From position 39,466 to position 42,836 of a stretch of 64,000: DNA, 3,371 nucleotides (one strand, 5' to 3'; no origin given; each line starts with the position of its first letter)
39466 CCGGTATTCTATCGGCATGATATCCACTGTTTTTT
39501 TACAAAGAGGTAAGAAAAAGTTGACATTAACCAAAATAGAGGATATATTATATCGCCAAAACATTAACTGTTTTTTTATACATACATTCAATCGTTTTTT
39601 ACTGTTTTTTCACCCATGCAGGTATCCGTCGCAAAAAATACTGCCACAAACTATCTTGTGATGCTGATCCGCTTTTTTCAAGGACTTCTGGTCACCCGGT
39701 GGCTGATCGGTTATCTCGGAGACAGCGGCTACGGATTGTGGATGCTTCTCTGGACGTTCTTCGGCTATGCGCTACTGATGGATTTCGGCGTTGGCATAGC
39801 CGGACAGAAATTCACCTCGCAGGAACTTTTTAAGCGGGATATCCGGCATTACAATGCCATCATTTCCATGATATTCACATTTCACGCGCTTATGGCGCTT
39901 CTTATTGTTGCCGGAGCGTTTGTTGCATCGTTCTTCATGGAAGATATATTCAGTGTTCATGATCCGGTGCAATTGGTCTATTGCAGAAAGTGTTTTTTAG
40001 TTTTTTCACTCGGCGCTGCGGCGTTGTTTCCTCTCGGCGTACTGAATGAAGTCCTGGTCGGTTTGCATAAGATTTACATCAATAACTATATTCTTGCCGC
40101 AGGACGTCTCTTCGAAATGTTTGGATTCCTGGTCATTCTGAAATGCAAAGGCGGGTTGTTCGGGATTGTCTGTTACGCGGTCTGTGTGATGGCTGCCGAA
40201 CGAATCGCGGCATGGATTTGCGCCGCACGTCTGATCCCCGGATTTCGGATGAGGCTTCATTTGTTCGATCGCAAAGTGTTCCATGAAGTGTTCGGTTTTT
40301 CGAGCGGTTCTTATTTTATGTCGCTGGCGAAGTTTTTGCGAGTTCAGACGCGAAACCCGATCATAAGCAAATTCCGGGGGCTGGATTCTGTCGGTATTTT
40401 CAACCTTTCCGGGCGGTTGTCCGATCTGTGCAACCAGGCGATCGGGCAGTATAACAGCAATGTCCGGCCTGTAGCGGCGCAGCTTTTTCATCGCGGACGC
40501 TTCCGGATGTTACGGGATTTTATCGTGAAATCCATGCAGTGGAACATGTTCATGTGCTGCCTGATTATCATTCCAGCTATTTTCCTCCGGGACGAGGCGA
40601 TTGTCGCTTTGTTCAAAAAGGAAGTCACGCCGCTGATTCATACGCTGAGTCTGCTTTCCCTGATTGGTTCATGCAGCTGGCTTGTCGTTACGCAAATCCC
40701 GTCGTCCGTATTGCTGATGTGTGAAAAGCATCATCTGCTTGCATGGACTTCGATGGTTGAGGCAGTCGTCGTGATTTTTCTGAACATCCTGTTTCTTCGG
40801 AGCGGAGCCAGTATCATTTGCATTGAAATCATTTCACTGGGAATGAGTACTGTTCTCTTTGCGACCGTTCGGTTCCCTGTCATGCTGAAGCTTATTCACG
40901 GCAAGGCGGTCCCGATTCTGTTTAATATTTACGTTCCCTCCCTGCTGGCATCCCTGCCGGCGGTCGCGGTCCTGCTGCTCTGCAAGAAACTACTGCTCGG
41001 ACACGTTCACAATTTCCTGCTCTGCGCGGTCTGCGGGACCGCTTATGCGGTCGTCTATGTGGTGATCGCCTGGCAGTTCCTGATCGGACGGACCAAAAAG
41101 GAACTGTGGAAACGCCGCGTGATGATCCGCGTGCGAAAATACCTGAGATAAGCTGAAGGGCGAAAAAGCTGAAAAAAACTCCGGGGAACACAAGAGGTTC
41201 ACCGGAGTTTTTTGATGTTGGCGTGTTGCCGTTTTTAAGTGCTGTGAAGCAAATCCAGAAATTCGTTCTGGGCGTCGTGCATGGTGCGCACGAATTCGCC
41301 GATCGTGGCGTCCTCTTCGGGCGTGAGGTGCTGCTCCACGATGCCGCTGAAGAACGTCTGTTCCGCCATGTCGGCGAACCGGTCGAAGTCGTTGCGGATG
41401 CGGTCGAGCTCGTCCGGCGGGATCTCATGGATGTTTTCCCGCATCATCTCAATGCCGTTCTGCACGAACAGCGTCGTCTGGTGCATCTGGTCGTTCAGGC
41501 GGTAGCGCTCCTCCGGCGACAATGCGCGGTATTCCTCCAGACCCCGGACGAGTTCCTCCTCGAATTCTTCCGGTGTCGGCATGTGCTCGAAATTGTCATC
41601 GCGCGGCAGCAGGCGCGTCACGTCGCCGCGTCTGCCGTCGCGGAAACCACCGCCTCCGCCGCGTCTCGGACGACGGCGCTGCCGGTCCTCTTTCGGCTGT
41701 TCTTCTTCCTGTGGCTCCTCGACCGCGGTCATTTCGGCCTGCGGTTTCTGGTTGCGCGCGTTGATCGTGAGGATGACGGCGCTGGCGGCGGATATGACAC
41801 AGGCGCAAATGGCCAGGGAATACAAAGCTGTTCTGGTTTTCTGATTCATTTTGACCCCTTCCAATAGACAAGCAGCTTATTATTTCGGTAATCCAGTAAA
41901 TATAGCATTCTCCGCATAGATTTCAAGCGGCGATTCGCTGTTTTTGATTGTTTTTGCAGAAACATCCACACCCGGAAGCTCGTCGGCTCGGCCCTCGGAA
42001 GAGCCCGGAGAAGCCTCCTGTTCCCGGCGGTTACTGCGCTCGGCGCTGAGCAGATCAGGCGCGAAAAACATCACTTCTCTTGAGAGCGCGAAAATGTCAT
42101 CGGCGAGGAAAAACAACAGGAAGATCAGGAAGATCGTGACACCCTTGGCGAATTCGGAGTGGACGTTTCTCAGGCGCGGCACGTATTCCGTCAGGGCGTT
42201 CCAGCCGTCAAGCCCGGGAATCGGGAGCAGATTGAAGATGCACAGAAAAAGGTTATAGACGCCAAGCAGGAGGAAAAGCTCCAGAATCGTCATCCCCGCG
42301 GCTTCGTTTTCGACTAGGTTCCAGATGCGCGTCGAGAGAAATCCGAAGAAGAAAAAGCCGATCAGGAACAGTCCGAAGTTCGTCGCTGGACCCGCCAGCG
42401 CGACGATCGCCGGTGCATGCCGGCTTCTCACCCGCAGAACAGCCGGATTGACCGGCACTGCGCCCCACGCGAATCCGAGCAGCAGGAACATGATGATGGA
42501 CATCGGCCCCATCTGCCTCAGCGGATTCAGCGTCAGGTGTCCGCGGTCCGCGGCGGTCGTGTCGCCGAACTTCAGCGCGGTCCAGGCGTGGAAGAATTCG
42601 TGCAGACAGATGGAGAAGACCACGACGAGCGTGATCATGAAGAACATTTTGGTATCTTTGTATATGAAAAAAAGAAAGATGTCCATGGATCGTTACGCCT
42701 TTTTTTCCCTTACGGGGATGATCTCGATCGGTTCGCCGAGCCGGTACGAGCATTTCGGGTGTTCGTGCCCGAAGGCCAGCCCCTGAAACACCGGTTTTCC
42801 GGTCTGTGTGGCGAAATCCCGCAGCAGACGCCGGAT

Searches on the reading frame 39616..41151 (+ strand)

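Call 18: search_protein_families(library=pfam, proteins=[window:39616-41151:+], max_evalue=0.01)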
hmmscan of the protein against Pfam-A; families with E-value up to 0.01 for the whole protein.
window:39616-41151:+ (511 aa): 2 families
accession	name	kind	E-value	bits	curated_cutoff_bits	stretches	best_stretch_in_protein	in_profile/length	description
PF13440.11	Polysacc_synt_3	-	0.00098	18.9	23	1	83-334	47-285/293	Polysaccharide biosynthesis protein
PF15444.11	TMEM247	-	0.0047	17.5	27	0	298-341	150-193/206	Transmembrane protein 247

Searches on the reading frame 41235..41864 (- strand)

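Call 18: search_protein_families(library=pfam, proteins=[window:41235-41864:-], max_evalue=0.01)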
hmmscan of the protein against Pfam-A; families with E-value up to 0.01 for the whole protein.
window:41235-41864:- (209 aa): 1 family
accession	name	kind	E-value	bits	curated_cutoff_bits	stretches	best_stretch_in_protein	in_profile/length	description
PF11304.13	DUF3106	-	8.6e-06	26.6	24.3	1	85-169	12-97/104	Protein of unknown function (DUF3106)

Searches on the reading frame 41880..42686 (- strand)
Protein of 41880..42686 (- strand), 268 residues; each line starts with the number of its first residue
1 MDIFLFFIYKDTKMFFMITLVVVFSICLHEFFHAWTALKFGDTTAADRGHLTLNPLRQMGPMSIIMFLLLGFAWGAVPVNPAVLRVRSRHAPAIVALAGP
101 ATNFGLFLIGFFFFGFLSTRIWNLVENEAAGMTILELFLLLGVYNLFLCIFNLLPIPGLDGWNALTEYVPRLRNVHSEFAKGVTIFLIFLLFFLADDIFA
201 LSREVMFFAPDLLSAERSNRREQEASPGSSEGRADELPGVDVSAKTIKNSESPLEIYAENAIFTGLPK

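Call 18: search_protein_families(library=pfam, proteins=[window:41880-42686:-], max_evalue=0.01)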
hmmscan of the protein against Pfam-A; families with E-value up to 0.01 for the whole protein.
window:41880-42686:- (268 aa): 1 family
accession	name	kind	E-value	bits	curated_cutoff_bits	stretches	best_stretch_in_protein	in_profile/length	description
PF02163.28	Peptidase_M50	-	1.1e-12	48.3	27.2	2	125-193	150-220/221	Peptidase family M50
